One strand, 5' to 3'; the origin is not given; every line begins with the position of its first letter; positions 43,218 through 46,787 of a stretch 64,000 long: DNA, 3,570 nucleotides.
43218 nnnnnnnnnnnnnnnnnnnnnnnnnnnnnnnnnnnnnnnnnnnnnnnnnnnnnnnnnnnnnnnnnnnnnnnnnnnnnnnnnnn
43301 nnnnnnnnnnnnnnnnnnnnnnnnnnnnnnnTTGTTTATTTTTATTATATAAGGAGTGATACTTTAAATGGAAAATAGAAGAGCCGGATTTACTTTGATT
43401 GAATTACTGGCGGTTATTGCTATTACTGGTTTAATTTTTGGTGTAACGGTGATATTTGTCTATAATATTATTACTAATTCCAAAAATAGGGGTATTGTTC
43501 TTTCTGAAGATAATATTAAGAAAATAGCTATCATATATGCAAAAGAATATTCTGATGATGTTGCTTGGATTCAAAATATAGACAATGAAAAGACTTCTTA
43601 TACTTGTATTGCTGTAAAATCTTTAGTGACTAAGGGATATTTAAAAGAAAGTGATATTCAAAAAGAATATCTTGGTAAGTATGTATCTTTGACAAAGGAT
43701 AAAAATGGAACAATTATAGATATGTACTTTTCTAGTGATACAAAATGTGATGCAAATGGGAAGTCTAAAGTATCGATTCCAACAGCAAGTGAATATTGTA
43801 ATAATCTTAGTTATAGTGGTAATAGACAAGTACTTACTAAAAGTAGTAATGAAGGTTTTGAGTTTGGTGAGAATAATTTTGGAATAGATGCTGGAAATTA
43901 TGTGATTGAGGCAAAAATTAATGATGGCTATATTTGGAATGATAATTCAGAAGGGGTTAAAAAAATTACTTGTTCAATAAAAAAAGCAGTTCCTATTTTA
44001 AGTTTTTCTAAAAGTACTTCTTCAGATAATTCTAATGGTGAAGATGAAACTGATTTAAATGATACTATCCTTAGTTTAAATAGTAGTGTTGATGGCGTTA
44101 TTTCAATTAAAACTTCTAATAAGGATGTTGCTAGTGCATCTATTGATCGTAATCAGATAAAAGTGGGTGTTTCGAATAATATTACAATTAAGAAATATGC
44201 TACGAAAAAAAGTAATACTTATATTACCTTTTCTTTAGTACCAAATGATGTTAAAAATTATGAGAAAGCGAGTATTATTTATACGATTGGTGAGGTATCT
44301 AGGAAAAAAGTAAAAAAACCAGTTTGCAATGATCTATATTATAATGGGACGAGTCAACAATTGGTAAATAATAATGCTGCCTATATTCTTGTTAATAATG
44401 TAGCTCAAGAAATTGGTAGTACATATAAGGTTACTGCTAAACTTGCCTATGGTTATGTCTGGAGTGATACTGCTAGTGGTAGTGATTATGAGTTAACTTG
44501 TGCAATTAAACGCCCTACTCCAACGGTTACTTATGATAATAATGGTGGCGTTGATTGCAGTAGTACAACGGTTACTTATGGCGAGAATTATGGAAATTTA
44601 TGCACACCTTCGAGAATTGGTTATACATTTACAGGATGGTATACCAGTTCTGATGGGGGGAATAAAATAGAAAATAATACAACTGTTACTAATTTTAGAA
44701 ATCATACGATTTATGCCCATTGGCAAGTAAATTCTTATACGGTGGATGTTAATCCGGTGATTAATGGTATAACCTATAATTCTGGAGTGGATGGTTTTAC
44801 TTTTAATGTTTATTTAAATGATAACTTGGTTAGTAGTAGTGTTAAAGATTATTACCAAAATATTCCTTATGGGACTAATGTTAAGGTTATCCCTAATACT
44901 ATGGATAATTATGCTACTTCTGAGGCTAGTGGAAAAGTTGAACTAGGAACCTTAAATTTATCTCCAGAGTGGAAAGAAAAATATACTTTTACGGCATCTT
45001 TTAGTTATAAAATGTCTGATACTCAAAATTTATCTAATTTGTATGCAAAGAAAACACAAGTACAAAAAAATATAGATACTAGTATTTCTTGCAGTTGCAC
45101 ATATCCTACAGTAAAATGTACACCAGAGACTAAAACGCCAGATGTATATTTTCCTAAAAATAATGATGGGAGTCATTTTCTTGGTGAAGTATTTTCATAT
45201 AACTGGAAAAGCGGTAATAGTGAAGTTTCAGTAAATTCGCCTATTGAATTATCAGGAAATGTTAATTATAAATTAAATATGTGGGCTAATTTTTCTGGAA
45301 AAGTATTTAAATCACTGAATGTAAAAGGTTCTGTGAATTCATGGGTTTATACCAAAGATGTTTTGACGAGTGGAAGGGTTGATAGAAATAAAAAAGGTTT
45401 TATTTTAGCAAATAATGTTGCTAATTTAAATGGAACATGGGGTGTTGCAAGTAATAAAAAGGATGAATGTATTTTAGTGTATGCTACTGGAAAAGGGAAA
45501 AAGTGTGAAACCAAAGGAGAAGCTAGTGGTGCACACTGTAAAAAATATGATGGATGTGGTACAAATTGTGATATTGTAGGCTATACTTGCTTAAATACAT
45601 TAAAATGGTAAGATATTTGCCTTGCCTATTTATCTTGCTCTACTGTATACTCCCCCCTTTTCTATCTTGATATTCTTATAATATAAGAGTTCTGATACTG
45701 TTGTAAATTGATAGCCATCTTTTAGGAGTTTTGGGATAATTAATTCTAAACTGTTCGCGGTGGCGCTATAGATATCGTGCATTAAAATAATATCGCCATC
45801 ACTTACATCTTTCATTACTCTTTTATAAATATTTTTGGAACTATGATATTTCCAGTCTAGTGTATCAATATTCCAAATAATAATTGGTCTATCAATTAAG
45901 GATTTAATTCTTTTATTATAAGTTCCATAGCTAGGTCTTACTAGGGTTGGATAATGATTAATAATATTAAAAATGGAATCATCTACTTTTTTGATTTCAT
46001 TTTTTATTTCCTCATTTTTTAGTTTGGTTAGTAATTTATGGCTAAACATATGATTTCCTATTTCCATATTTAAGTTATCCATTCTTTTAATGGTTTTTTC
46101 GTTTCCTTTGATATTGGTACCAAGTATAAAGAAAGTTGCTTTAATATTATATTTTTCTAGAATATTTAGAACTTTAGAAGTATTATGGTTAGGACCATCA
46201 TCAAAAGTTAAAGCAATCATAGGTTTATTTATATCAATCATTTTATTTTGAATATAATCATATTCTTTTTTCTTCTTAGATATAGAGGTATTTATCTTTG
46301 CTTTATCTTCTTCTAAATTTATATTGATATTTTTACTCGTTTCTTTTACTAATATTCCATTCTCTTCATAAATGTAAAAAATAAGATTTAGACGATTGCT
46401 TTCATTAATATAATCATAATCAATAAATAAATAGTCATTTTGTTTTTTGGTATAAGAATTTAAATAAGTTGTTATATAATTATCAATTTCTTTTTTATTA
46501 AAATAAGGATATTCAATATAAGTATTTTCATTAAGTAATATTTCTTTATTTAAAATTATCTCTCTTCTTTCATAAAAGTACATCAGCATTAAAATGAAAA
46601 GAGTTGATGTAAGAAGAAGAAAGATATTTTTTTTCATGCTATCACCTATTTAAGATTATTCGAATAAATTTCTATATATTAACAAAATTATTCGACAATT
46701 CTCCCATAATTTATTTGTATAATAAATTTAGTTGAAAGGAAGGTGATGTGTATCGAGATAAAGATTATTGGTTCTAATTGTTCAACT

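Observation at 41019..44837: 1.28-kb 100%-identical block shared by the two pilin-like genes, with mosaic divergence downstream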

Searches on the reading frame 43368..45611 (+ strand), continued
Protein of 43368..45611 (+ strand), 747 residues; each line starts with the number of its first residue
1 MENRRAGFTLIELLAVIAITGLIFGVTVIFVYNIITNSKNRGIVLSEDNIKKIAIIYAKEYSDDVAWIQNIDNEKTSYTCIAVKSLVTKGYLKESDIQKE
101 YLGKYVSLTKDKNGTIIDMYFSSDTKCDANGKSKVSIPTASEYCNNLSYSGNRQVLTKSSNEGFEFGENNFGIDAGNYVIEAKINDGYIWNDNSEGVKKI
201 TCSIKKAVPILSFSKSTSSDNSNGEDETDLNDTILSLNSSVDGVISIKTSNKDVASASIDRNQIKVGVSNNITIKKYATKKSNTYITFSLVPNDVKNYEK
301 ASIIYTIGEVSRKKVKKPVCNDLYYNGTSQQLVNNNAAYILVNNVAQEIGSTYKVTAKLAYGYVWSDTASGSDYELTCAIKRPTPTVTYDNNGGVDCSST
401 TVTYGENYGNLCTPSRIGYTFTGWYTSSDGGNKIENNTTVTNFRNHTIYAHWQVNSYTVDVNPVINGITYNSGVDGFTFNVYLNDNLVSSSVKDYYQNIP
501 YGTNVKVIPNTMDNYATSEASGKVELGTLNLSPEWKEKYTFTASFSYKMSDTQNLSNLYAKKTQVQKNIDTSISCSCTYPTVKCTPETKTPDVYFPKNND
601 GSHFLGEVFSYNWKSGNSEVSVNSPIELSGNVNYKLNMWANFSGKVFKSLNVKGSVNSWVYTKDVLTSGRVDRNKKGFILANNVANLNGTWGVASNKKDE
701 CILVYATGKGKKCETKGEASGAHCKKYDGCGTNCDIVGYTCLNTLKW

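Call 59: list_cluster_members(proteins=[window:43368-45608:+, window:40824-43328:+, window:39813-40190:-, window:40388-40834:+, window:47073-49067:-, window:51474-52571:-])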
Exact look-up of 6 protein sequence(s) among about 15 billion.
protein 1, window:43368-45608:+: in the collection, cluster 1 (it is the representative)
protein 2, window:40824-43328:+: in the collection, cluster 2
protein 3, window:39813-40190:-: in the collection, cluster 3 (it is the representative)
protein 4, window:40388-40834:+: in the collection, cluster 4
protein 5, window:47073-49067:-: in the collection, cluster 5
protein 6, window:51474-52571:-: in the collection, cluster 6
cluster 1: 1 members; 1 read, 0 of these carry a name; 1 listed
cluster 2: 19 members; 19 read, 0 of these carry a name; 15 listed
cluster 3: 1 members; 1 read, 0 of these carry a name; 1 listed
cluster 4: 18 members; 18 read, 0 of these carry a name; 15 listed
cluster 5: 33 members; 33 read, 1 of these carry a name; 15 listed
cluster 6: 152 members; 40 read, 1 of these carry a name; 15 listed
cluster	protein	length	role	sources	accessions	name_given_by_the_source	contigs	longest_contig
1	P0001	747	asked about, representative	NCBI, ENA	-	-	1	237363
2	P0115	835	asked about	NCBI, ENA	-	-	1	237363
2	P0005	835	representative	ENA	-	-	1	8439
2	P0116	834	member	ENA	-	-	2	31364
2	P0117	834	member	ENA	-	-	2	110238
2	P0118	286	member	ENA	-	-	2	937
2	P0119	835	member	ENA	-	-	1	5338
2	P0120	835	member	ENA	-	-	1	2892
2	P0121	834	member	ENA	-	-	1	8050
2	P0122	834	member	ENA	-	-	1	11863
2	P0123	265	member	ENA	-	-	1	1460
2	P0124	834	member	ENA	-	-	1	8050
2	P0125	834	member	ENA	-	-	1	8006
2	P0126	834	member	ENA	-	-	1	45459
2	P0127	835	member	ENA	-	-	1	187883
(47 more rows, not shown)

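Call 60: find_encoding_contigs(protein=P0127, flank=10000, max_places=3)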
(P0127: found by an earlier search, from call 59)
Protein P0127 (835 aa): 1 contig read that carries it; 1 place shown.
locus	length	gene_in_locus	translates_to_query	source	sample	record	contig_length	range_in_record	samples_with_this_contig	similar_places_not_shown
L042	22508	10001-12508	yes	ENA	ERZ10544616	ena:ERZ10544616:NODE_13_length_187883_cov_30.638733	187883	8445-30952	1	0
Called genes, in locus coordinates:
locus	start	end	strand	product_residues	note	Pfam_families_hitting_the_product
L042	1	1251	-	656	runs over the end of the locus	-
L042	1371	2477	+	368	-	-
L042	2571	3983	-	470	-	PF00224:PK, PF02887:PK_C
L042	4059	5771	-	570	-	PF01183:Glyco_hydro_25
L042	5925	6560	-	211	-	PF01027:Bax1-I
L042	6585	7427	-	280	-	PF02557:VanY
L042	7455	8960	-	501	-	PF01676:Metalloenzyme, PF06415:iPGM_N, PF01663:Phosphodiest (weak)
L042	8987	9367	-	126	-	PF07963:N_methyl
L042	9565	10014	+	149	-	-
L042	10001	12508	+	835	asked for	PF07963:N_methyl (weak), PF09479:Flg_new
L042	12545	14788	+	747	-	PF07963:N_methyl (weak), PF09479:Flg_new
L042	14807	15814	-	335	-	PF01522:Polysacc_deac_1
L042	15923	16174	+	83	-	PF13192:Thioredoxin_3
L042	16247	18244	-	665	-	PF22745:Nlig-Ia, PF01653:DNA_ligase_aden, PF03120:OB_DNA_ligase, PF03119:DNA_ligase_ZBD, PF12826:HHH_2, PF14520:HHH_5, PF00533:BRCT, PF12738:PTCB-BRCT (weak)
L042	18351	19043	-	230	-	PF03009:GDPD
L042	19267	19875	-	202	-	-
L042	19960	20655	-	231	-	PF02475:TRM5-TYW2_MTfase (weak), PF05175:MTS, PF06325:PrmA, PF12847:Methyltransf_18, PF13847:Methyltransf_31, PF04816:TrmK, PF08242:Methyltransf_12 (weak), PF13649:Methyltransf_25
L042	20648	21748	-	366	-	PF03979:Sigma70_r1_1, PF00140:Sigma70_r1_2, PF04542:Sigma70_r2, PF04539:Sigma70_r3, PF04545:Sigma70_r4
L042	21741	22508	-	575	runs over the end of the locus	PF01807:Zn_ribbon_DnaG, PF08275:DNAG_N, PF10410:DnaB_bind (faint), PF01751:Toprim, PF13155:Toprim_2, PF13662:Toprim_4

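Call 61: find_encoding_contigs(protein=P0117, flank=10000, max_places=3)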
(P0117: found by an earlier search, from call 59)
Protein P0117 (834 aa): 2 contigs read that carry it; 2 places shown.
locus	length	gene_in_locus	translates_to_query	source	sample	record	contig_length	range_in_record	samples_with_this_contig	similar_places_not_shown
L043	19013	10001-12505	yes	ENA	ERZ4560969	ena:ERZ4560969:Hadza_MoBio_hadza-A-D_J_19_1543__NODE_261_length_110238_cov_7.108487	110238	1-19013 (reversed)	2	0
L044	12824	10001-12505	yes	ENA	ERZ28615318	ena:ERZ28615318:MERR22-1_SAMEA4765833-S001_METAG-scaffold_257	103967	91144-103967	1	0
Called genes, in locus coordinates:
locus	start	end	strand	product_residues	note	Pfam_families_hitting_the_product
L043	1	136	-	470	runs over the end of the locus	PF00224:PK, PF02887:PK_C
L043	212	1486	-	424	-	-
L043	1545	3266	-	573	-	PF01183:Glyco_hydro_25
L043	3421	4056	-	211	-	PF01027:Bax1-I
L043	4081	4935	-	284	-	PF02557:VanY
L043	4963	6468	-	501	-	PF01676:Metalloenzyme, PF06415:iPGM_N, PF01663:Phosphodiest (weak)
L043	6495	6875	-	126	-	PF07963:N_methyl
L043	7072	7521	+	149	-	-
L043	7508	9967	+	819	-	PF07963:N_methyl (weak), PF09479:Flg_new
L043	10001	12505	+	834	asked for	PF07963:N_methyl (weak), PF09479:Flg_new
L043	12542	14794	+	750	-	PF07963:N_methyl (weak), PF09479:Flg_new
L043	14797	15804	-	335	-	PF01522:Polysacc_deac_1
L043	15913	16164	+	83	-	PF13192:Thioredoxin_3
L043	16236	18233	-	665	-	PF22745:Nlig-Ia, PF01653:DNA_ligase_aden, PF03120:OB_DNA_ligase, PF03119:DNA_ligase_ZBD, PF12826:HHH_2, PF14520:HHH_5, PF00533:BRCT, PF12738:PTCB-BRCT (weak)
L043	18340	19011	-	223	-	?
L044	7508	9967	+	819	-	PF07963:N_methyl (weak), PF09479:Flg_new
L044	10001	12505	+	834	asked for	PF07963:N_methyl (weak), PF09479:Flg_new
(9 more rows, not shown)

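Call 91: find_encoding_contigs(protein=P0012, flank=10000, max_places=2)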
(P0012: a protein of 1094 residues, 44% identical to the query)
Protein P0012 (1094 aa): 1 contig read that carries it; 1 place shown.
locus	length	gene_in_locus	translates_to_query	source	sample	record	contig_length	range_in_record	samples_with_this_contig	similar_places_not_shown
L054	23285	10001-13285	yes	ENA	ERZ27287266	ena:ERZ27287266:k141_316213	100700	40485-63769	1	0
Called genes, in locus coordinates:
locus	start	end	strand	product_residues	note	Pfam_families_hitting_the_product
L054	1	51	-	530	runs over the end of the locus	-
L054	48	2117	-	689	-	PF03176:MMPL, PF00873:ACR_tran (weak), PF03176:MMPL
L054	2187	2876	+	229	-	PF00440:TetR_N (weak), PF14278:TetR_C_8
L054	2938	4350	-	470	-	PF00224:PK, PF02887:PK_C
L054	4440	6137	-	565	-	PF01183:Glyco_hydro_25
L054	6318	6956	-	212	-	PF01027:Bax1-I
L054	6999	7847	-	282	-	PF02557:VanY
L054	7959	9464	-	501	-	PF01676:Metalloenzyme, PF06415:iPGM_N, PF01663:Phosphodiest (weak)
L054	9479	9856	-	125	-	PF07963:N_methyl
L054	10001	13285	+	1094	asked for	PF09479:Flg_new, PF18998:Flg_new_2 (faint), PF09479:Flg_new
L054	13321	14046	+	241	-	-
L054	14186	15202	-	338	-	PF01522:Polysacc_deac_1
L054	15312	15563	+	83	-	PF13192:Thioredoxin_3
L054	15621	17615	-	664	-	PF22745:Nlig-Ia, PF01653:DNA_ligase_aden, PF03120:OB_DNA_ligase, PF03119:DNA_ligase_ZBD, PF14520:HHH_5 (faint), PF12826:HHH_2, PF00533:BRCT, PF12738:PTCB-BRCT (weak)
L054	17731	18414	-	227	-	PF03009:GDPD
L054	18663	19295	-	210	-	-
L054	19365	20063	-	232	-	PF05175:MTS, PF06325:PrmA, PF12847:Methyltransf_18, PF13847:Methyltransf_31, PF02390:Methyltransf_4 (weak), PF04816:TrmK, PF08242:Methyltransf_12 (faint), PF13649:Methyltransf_25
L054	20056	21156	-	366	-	PF03979:Sigma70_r1_1, PF00140:Sigma70_r1_2, PF04542:Sigma70_r2, PF04539:Sigma70_r3, PF04545:Sigma70_r4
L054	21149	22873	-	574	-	PF01807:Zn_ribbon_DnaG, PF08275:DNAG_N, PF01751:Toprim, PF13155:Toprim_2, PF13362:Toprim_3, PF13662:Toprim_4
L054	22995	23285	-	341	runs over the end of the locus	PF02547:Queuosine_synth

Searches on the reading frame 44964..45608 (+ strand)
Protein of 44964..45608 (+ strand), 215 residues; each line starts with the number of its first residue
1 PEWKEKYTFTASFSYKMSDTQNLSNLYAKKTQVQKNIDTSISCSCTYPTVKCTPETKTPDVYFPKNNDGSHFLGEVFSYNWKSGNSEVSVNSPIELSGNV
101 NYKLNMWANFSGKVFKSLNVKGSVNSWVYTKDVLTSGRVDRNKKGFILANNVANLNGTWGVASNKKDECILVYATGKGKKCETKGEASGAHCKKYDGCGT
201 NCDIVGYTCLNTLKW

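Call 43: search_protein_families(library=pfam, proteins=[window:44982-45608:+], max_evalue=5)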
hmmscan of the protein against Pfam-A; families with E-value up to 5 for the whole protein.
seq(209 aa): 1 family
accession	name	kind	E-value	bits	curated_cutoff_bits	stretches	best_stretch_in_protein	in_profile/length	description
PF00460.25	Flg_bb_rod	-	0.052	14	20.7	1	141-152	17-28/31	Flagella basal body rod protein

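Call 51: find_homologous_proteins(query=window:44964-45608:+, max_evalue=0.001)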
Query window:44964-45608:+: 65 candidates shared short words with the query, none scored E <= 0.001.

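Call 63: predict_structure(alignment_id=A2)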
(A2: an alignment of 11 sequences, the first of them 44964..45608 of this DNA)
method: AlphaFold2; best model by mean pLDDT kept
length: 215 residues; sequences in the alignment: 11
mean_pLDDT: 81.4   pTM: 0.78
mean pLDDT of the five models: 81.4, 69.6, 60.9, 53.0, 47.0
residues with pLDDT >= 90: 81; 70-90: 92; 50-70: 34; < 50: 8
segments of 3 or more residues with pLDDT < 50: 34-36, 183-186
pLDDT, mean of each block of 10 residues (from residue 1): 81 91 76 59 91 91 78 88 93 94 93 82 72 89 81 90 84 85 50 56 85 85
secondary structure, 60 per line:
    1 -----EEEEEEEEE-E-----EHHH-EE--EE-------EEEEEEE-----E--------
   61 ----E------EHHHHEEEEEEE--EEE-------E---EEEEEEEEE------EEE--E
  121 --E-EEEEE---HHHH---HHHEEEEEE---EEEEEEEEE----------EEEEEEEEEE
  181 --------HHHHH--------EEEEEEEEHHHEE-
elements in order: E6-14 E40-46 H73-76 E77-83 E86-88 E100-108 E115-117 E125-129 H133-136 E143-148 E152-160 E171-180 H189-193 E202-209

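Call 78: fold_search(model_id=the predicted structure, library=pdb)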
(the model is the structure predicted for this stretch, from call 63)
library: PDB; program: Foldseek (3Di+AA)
matches with E <= 10: 142; with E <= 0.001: 0
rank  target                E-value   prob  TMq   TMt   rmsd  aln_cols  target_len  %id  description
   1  3q69                  2.2e-01  0.14  0.15  0.25  10.3       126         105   12  X-ray crystal structure of a MucBP domain of the protein LBA1460 from Lactobacillus acidophilus, Northeast structural ge (released 2011-04-06)
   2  10qf                  2.7e-01  0.11  0.19  0.10  15.2       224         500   10  Crystal Structure of Treponema denticola Sialidase (TDE_0471) (released 2026-02-25)
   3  10qi                  4.4e-01  0.08  0.19  0.10  14.3       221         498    8  Crystal Structure of Treponema denticola Sialidase (TDE_0471) D165A mutant bound to 3'-sialyllactose (only Neu5Ac visibl (released 2026-02-25)
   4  8xm5_C                4.9e-01  0.03  0.12  0.04  16.7       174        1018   12  Cryo-EM structure of SARS-CoV-2 Omicron EG.5 spike protein(6P), RBD-closed state (released 2024-07-03)
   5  3nz3                  7.4e-01  0.08  0.15  0.25  10.5       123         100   10  Crystal structure of the mucin-binding domain of Spr1345 from Streptococcus pneumoniae (released 2011-04-20)
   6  4oy2_A                1.1e+00  0.01  0.08  0.05  17.7       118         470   11  Crystal structure of TAF1-TAF7, a TFIID subcomplex (released 2014-06-25)
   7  2ant_L                1.1e+00  0.01  0.10  0.07  19.5       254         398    4  THE 2.6 A STRUCTURE OF ANTITHROMBIN INDICATES A CONFORMATIONAL CHANGE AT THE HEPARIN BINDING SITE (released 1997-06-16)
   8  3po0                  1.2e+00  0.04  0.13  0.23  10.8       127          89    9  Crystal structure of SAMP1 from Haloferax volcanii (released 2011-03-30)
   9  6x6p_A                1.2e+00  0.01  0.11  0.04  17.3       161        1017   10  Characterization of the SARS-CoV-2 S Protein: Biophysical, Biochemical, Structural, and Antigenic Analysis (released 2020-06-10)
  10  2h4p_A                1.2e+00  0.01  0.11  0.08  20.6       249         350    9  Crystal structure of wildtype MENT in the cleaved conformation (released 2006-07-18)
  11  9qr5                  1.5e+00  0.25  0.21  0.14   5.8       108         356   11  InlB392_V333E: V333E variant of Listeria monocytogenes InlB (internalin B) residues 36-392 (released 2025-11-26)
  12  7sn3_C                1.5e+00  0.01  0.10  0.04  15.9       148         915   14  Structure of human SARS-CoV-2 spike glycoprotein trimer bound by neutralizing antibody C1C-A3 Fab (variable region) (released 2021-12-08)
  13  8v0v_A                1.5e+00  0.01  0.10  0.03  18.4       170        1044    9  SARS-CoV-2 Omicron-EG.5 3-RBD down Spike Protein Trimer 1 (S-GSAS-Omicron-EG.5) (released 2024-06-12)
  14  7tp2_A                1.7e+00  0.01  0.10  0.04  16.1       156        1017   12  Delta (B.1.617.2) SARS-CoV-2 variant spike protein (S-GSAS-Delta) in the 3-RBD-down conformation; Subclassification D1 (released 2022-02-09)
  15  1emk                  2.0e+00  0.01  0.13  0.13  23.1       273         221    8  GREEN FLUORESCENT PROTEIN FROM AEQUOREA VICTORIA, MUTANT (released 1997-08-20)
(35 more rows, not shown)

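Call 79: search_protein_representatives(protein=window:44964-45608:+)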
Query: 215 residues. Proteins with E-value up to 0.001 (for the whole library): 5; up to 1e-10: 2; up to 1e-30: 2. The best 5 are listed.
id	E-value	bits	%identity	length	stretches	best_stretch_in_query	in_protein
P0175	2.7e-35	138.3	48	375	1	9-215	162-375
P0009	2.1e-32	128.9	49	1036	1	9-215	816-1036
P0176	6.3e-08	48.9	33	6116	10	67-104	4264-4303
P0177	9.1e-07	45.1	33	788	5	30-98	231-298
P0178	1.9e-06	44.0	27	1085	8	43-87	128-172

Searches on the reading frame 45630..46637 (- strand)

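Call 9: search_protein_families(library=pfam, proteins=[window:45630-46637:-], max_evalue=0.01)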
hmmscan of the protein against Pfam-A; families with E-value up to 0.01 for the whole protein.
window:45630-46637:- (335 aa): 2 families
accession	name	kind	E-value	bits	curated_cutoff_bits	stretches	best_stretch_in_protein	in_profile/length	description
PF01522.26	Polysacc_deac_1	-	1.4e-33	115.9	23.1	1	137-246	5-114/124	Polysaccharide deacetylase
PF01920.25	Prefoldin_2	-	0.0081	16.6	27.6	1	94-135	53-94/106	Prefoldin subunit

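Call 10: search_protein_families(library=ncbifam, proteins=[window:45630-46637:-], max_evalue=0.01)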
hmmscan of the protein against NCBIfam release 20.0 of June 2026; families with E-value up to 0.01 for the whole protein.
window:45630-46637:- (335 aa): 9 families
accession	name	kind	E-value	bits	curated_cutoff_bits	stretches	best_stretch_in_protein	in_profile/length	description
NF045820.1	PgAcgDacpgdA_Strep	equivalog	3.6e-53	181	800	1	115-320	245-450/463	peptidoglycan-N-acetylglucosamine deacetylase PgdA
TIGR02764.1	spore_ybaN_pdaB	equivalog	9.2e-47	159.3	237.4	1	137-318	4-191/191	polysaccharide deacetylase family sporulation protein PdaB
NF045821.1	PgAcgDacpgdA1_Bac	equivalog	6.6e-36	123.6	400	1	69-317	22-274/282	peptidoglycan-N-acetylglucosamine deacetylase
TIGR02873.1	spore_ylxY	hypoth_equivalog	5e-35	121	391.5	1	137-318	83-267/268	probable sporulation protein, polysaccharide deacetylase family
TIGR02884.1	spore_pdaA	equivalog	9.2e-33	113.8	298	1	128-317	22-223/224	delta-lactam-biosynthetic de-N-acetylase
NF045822.1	PgAcgDacpgdA2_Bac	equivalog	1.5e-30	106.4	400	1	131-316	62-260/274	peptidoglycan-N-acetylglucosamine deacetylase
TIGR04243.1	nodulat_NodB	equivalog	1.6e-25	89.8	240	1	140-292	3-160/197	chitooligosaccharide deacetylase NodB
TIGR03006.1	pepcterm_polyde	equivalog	3.6e-10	39.4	276.2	1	150-226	33-109/272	XrtA system polysaccharide deacetylase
NF050820.1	PolSacchBiosHfsH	equivalog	1e-05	25.4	400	1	134-225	29-128/249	oligosaccharide deacetylase HfsH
